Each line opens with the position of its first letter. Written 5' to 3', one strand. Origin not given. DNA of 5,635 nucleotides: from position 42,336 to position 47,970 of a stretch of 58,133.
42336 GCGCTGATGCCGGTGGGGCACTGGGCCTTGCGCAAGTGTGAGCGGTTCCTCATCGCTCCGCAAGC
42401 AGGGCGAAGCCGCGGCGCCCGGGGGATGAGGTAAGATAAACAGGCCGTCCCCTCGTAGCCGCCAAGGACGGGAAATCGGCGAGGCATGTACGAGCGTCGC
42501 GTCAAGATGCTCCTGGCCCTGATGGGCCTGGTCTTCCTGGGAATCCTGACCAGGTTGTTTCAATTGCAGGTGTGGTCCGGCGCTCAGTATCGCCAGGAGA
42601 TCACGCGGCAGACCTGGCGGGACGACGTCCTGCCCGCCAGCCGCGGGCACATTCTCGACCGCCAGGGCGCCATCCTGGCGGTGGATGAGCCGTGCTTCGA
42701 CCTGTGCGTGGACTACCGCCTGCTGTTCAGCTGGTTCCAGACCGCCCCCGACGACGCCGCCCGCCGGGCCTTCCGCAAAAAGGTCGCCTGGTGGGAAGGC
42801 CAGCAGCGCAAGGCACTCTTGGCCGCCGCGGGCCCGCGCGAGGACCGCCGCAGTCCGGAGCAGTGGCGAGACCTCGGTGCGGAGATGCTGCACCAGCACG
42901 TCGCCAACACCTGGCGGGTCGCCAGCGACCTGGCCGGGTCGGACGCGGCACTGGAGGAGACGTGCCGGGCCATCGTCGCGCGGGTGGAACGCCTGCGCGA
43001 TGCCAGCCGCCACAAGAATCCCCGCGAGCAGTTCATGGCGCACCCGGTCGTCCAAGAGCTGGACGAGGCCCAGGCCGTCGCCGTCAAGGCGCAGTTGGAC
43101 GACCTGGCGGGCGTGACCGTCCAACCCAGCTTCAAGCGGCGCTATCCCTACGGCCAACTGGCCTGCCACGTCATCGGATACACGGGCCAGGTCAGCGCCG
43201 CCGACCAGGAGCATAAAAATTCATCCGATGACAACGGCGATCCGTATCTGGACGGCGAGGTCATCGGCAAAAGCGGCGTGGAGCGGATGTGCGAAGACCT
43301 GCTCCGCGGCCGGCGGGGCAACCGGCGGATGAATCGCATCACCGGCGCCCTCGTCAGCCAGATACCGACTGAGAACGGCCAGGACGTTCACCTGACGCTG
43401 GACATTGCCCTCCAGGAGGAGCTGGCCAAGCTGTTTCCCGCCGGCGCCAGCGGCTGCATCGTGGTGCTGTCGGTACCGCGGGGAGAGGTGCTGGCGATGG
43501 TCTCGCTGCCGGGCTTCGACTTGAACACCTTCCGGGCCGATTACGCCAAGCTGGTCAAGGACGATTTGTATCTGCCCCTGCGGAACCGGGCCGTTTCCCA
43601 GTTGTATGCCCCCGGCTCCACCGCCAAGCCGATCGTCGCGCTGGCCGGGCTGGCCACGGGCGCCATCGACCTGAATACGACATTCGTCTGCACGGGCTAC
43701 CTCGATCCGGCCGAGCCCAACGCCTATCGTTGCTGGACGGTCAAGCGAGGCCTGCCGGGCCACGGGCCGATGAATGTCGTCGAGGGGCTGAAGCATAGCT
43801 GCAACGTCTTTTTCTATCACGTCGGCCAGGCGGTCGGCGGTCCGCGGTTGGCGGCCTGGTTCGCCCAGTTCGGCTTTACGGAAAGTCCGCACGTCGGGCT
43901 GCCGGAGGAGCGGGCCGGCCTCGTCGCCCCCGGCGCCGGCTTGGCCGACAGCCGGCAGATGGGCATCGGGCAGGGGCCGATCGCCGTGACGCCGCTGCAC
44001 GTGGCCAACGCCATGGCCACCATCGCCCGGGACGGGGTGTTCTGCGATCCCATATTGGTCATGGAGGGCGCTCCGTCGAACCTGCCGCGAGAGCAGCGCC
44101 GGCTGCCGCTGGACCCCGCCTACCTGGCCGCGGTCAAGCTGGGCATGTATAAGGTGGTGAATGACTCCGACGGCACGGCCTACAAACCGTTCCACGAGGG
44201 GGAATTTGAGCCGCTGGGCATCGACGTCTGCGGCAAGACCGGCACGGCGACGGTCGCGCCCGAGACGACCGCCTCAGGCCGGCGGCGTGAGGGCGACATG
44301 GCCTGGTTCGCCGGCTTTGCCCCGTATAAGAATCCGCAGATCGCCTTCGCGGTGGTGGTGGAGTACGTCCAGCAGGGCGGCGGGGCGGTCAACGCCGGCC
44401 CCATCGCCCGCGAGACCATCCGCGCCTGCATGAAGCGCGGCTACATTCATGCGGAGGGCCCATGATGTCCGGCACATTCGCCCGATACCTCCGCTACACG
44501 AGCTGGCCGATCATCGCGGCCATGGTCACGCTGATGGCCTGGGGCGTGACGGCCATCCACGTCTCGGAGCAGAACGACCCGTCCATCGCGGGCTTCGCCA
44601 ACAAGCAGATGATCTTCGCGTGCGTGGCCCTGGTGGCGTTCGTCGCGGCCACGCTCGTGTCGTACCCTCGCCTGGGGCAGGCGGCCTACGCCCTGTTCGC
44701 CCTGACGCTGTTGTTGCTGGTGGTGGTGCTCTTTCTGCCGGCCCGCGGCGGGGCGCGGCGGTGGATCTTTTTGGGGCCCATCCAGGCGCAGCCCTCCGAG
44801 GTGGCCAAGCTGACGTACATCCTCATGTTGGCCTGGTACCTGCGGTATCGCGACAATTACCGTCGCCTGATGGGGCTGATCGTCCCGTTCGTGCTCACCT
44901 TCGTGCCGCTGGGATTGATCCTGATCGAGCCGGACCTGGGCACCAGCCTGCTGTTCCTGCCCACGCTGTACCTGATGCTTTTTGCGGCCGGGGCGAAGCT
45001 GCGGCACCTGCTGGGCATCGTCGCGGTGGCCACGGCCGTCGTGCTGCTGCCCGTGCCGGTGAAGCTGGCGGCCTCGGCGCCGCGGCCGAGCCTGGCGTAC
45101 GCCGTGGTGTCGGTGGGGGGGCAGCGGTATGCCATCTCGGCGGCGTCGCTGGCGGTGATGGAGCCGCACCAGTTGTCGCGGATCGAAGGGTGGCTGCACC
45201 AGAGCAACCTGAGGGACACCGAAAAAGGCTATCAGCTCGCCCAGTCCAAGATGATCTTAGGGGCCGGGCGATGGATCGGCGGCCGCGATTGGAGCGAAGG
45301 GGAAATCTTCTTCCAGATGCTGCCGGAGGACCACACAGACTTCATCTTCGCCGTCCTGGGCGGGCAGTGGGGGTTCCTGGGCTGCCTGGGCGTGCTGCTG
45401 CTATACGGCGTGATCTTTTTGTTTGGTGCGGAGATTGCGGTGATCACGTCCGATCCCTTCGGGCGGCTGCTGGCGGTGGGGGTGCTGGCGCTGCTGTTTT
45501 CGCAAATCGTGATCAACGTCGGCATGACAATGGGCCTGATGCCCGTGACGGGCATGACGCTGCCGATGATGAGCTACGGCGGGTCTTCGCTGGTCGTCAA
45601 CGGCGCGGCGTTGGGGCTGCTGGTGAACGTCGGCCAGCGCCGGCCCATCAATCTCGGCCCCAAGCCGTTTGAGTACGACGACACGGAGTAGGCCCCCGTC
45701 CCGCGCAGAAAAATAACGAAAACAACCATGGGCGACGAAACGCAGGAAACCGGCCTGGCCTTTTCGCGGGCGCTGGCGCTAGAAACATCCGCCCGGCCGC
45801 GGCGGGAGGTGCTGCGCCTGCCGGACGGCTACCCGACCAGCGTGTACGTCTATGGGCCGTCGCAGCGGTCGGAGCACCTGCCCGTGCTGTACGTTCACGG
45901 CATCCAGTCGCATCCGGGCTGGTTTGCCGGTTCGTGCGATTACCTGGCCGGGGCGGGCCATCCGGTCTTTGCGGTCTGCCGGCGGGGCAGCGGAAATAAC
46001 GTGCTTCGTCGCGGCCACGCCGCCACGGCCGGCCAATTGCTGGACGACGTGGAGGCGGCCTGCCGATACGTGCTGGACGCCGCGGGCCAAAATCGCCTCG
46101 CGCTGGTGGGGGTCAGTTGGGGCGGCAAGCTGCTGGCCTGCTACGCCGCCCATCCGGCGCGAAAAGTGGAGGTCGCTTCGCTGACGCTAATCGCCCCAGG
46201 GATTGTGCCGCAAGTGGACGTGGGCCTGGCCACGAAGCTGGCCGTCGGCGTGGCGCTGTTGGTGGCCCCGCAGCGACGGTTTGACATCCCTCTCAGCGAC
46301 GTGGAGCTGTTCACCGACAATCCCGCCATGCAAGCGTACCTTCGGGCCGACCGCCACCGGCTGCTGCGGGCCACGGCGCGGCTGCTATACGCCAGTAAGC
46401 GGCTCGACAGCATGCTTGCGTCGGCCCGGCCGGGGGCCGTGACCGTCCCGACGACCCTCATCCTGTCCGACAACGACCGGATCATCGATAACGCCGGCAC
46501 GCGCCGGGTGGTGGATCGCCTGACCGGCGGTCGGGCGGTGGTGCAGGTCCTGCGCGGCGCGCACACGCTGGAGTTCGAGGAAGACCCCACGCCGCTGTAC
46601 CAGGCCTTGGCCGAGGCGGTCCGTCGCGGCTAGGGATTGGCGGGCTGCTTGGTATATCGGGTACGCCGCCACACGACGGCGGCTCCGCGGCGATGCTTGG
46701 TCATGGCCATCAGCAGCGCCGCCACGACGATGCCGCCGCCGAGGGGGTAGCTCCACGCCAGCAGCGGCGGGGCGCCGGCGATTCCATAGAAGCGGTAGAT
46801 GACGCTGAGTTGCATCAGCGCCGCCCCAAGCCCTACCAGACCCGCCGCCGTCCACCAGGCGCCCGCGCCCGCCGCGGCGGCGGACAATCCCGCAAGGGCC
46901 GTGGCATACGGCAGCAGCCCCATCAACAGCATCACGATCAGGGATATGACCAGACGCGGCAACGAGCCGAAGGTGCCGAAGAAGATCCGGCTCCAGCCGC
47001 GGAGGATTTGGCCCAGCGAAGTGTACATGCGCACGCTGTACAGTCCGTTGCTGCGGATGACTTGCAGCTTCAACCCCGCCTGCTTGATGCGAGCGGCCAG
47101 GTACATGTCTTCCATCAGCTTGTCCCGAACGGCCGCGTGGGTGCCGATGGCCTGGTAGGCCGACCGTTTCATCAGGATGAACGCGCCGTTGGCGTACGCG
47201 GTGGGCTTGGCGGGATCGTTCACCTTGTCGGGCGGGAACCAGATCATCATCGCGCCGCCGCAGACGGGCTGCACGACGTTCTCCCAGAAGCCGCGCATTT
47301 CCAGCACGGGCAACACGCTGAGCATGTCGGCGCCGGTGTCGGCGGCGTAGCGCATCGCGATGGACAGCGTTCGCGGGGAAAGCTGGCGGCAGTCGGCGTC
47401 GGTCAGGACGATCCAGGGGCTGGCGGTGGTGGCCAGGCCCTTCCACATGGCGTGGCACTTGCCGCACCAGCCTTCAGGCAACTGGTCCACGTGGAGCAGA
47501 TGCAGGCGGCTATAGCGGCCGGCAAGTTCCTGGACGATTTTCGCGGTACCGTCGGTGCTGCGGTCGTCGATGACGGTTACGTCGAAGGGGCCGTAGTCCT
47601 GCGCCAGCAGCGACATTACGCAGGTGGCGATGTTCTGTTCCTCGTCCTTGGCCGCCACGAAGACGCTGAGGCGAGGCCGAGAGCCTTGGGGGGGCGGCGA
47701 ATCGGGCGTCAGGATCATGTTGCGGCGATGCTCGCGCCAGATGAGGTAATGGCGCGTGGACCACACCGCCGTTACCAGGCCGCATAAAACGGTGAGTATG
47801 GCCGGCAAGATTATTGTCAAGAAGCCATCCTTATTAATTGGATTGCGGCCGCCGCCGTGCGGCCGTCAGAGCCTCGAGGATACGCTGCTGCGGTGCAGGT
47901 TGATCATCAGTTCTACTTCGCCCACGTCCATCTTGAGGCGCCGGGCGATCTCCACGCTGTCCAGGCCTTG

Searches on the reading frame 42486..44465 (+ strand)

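Call 28: search_protein_families(library=pfam, proteins=[window:42486-44465:+], max_evalue=0.001)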
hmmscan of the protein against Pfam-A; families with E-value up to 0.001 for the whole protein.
window:42486-44465:+ (659 aa): 2 families
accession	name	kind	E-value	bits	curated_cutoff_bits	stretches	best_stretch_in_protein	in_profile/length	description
PF00905.27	Transpeptidase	-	9.8e-66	222.4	22.1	1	323-644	1-297/299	Penicillin binding protein transpeptidase domain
PF03717.20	PBP_dimer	-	1e-27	98.1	24.4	1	49-283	2-168/180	Penicillin-binding Protein dimerisation domain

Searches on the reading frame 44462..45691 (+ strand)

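Call 28: search_protein_families(library=pfam, proteins=[window:44462-45691:+], max_evalue=0.001)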
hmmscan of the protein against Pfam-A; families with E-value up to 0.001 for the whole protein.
window:44462-45691:+ (409 aa): 1 family
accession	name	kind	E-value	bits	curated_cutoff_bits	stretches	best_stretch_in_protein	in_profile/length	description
PF01098.24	FTSW_RODA_SPOVE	-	1.7e-80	271.1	26.4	1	17-392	10-352/356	Cell cycle protein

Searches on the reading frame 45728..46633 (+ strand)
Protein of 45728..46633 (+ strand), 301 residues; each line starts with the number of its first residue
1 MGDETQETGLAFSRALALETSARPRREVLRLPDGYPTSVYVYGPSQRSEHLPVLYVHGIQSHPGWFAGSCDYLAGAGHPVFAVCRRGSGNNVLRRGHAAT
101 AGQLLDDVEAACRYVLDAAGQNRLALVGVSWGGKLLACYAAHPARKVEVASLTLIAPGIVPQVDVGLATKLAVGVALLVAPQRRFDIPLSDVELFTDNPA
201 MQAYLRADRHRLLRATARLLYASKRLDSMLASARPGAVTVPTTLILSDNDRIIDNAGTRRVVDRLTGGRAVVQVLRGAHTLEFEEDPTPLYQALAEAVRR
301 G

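Call 28: search_protein_families(library=pfam, proteins=[window:45728-46633:+], max_evalue=0.001)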
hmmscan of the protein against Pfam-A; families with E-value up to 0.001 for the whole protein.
window:45728-46633:+ (301 aa): 4 families
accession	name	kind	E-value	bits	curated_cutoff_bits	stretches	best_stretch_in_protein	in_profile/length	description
PF12146.15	Hydrolase_4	-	6.9e-29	101.3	27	1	53-285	7-238/239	Serine aminopeptidase, S33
PF00561.26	Abhydrolase_1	-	2.8e-12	47.3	25.8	1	52-213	2-152/245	alpha/beta hydrolase fold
PF12697.13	Abhydrolase_6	-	1.2e-11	46.1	26.3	1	53-290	1-214/217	Alpha/beta hydrolase family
PF07859.19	Abhydrolase_3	-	0.00087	19.5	25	0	104-159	48-110/210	alpha/beta hydrolase fold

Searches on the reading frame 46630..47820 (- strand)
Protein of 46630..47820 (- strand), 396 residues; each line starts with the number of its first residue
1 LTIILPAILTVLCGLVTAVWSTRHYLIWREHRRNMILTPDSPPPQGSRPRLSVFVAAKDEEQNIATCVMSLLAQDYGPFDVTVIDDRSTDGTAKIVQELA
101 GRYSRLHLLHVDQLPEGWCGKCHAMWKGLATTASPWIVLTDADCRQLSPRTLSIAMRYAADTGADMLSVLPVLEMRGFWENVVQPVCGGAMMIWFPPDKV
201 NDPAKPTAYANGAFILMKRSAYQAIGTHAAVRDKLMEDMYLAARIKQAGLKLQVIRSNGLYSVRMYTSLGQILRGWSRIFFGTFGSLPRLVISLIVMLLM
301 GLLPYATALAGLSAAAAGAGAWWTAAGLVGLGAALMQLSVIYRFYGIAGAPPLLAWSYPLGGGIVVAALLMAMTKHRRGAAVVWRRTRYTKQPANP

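Call 28: search_protein_families(library=pfam, proteins=[window:46630-47820:-], max_evalue=0.001)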
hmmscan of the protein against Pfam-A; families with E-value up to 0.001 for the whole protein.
window:46630-47820:- (396 aa): 3 families
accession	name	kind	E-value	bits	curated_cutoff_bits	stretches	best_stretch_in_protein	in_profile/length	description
PF00535.33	Glycos_transf_2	-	4.8e-20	72.6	23.3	1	52-224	1-166/168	Glycosyl transferase family 2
PF13641.12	Glyco_tranf_2_3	-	6.9e-20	72.5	27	1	49-254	1-203/230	Glycosyltransferase like family 2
PF13506.12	Glyco_transf_21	-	1.2e-11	44.8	21.7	1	112-273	9-166/174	Glycosyl transferase family 21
